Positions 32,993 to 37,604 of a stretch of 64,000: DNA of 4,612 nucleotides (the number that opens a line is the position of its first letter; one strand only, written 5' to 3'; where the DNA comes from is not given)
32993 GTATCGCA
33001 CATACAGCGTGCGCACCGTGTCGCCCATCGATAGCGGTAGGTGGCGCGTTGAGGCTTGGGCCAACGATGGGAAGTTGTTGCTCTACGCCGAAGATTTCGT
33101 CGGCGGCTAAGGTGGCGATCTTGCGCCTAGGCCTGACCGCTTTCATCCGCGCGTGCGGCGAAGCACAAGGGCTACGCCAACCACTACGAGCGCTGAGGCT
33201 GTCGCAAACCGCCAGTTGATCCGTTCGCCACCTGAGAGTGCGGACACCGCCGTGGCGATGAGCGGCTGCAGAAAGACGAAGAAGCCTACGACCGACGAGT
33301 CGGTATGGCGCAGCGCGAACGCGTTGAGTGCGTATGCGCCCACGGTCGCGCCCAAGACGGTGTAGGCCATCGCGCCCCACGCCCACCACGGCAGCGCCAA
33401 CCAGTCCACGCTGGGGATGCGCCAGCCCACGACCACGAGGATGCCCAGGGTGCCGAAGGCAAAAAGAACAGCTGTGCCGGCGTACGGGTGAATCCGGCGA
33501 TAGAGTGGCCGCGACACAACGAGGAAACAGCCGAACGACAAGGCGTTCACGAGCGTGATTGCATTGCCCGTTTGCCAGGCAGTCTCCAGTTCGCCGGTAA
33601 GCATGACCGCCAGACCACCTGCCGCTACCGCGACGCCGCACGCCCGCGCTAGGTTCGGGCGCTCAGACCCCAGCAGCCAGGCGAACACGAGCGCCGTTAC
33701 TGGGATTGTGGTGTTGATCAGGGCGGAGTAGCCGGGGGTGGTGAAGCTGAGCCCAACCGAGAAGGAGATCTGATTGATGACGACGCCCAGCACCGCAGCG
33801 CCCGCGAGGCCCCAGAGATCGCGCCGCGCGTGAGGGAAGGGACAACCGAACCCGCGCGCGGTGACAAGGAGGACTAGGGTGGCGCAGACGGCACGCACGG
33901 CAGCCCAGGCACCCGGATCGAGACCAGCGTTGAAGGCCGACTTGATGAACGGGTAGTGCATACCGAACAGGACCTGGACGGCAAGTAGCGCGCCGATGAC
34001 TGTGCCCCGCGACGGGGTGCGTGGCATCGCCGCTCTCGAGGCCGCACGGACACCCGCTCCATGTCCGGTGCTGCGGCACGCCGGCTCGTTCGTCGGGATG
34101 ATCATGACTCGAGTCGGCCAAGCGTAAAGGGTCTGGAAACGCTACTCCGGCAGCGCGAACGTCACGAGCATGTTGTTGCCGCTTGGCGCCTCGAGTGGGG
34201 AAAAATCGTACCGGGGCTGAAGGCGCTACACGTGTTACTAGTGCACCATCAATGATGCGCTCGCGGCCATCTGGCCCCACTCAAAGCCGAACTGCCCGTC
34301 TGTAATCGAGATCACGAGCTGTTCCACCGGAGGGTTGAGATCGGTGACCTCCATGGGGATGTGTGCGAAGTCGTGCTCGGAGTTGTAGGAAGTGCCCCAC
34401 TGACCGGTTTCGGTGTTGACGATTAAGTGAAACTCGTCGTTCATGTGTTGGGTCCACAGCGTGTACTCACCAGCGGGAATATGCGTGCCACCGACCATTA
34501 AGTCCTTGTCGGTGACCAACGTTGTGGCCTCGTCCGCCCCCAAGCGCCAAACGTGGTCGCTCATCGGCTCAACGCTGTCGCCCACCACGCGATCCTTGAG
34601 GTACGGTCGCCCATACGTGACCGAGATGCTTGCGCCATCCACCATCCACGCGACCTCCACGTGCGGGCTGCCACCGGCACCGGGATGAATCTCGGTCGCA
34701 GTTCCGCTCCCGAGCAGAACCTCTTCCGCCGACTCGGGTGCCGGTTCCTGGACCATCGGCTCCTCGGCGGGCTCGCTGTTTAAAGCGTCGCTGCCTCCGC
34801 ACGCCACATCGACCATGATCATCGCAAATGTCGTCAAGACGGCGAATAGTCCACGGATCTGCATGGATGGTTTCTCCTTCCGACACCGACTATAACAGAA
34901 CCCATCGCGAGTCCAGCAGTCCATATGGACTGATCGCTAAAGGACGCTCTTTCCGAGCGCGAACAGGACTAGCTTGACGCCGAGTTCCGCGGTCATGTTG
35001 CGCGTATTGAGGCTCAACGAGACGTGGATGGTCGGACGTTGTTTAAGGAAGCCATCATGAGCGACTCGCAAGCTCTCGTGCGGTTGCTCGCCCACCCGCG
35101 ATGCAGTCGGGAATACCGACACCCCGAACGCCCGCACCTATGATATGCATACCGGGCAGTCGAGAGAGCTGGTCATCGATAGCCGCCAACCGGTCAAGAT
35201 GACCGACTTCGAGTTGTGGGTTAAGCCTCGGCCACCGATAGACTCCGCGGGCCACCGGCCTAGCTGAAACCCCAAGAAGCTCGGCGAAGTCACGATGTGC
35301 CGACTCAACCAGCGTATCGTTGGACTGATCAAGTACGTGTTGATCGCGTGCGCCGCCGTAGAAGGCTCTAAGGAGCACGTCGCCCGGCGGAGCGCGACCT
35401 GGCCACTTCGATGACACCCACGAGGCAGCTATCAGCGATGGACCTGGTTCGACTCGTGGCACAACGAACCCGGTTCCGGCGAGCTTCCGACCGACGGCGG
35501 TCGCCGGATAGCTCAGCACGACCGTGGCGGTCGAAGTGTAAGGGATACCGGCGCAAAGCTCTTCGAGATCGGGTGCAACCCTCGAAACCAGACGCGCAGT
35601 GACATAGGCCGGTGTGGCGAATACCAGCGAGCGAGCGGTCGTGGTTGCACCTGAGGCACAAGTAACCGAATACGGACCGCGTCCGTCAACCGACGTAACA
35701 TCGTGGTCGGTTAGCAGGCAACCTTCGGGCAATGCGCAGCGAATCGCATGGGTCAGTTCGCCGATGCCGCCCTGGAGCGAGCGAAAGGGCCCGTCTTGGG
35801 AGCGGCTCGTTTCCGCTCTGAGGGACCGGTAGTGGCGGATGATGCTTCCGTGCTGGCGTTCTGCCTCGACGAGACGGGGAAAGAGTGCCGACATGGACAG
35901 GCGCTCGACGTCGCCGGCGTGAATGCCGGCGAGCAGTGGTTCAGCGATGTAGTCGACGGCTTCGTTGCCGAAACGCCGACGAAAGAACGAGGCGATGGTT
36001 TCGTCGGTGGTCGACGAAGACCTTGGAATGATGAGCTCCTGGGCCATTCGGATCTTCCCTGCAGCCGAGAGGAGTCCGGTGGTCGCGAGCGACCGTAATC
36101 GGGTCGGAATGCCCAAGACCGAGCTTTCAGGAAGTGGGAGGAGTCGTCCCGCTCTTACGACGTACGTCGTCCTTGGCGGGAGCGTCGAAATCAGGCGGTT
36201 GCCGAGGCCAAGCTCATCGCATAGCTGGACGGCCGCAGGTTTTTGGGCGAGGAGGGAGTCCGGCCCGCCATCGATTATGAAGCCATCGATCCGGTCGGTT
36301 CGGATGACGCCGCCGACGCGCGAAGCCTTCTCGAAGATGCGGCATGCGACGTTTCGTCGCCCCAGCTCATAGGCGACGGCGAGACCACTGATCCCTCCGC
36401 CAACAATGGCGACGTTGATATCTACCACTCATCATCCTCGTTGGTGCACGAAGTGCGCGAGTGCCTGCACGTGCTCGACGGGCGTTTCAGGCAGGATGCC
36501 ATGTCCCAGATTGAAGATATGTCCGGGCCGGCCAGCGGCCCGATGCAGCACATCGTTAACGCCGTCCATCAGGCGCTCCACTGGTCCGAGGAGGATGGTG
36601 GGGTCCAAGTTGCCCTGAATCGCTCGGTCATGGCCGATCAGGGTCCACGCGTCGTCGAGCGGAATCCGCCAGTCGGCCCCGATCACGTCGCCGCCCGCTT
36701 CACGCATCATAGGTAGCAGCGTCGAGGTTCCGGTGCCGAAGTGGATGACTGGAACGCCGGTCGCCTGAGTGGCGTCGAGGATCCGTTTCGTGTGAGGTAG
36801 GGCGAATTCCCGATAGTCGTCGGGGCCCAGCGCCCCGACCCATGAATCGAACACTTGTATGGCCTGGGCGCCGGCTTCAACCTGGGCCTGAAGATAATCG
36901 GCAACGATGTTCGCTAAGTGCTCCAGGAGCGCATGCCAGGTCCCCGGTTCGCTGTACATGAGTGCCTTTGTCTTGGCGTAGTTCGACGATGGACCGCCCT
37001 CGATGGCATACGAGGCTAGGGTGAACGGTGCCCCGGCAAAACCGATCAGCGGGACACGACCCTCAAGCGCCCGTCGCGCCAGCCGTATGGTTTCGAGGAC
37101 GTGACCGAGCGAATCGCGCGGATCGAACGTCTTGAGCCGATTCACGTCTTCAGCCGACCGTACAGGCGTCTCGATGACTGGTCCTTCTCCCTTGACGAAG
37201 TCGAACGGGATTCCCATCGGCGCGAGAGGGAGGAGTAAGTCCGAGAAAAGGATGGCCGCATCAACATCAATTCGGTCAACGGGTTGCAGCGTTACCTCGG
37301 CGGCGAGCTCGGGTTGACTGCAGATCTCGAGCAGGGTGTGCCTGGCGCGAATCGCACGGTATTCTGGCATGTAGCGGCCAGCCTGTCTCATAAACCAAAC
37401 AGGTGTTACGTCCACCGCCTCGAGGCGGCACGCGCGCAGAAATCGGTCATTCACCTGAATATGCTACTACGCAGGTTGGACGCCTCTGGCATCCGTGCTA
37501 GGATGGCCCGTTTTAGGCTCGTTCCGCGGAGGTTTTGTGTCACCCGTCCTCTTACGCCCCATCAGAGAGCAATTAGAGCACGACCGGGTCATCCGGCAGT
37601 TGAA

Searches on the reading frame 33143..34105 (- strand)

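Call 53: search_protein_families(library=pfam, proteins=[window:33143-34105:-], max_evalue=0.0001)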
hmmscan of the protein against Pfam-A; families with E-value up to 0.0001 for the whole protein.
window:33143-34105:- (320 aa): 1 family
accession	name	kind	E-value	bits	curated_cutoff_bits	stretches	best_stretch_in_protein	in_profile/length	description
PF00892.27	EamA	-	8.5e-28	97.7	28.2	2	39-169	6-134/135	EamA-like transporter family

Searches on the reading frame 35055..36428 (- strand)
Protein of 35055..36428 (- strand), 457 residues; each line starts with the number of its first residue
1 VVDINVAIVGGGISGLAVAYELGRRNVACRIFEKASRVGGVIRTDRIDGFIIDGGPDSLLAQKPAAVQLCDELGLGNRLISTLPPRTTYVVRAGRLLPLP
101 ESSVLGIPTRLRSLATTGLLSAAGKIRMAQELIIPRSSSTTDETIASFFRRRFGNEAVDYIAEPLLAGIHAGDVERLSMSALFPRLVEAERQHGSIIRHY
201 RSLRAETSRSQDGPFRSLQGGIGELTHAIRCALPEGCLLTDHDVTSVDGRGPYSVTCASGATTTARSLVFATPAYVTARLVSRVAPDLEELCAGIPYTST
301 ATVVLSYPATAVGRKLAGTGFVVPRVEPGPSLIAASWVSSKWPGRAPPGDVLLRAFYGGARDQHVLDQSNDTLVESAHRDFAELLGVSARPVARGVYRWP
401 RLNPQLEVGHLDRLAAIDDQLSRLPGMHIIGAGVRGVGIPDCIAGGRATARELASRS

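Call 53: search_protein_families(library=pfam, proteins=[window:35055-36428:-], max_evalue=0.0001)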
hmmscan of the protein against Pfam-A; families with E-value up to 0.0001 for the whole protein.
window:35055-36428:- (457 aa): 3 families
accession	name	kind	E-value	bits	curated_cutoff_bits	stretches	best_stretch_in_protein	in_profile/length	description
PF01593.30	Amino_oxidase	-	2.6e-52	179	19.8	1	13-453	1-442/443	Flavin containing amine oxidoreductase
PF13450.12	NAD_binding_8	-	6.7e-14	52.4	21.9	1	8-73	1-68/68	NAD(P)-binding Rossmann-like domain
PF01266.30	DAO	-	8.7e-06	25.9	27.9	1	6-40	2-37/353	FAD dependent oxidoreductase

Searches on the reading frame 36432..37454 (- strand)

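Call 113: search_protein_families(library=pfam, proteins=[window:36432-37454:-], max_evalue=0.00001)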
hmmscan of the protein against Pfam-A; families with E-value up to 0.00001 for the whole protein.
window:36432-37454:- (340 aa): 1 family
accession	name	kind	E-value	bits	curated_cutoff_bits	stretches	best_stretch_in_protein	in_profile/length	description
PF01208.23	URO-D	-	4.4e-136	453.9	23.9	1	2-338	3-345/346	Uroporphyrinogen decarboxylase (URO-D)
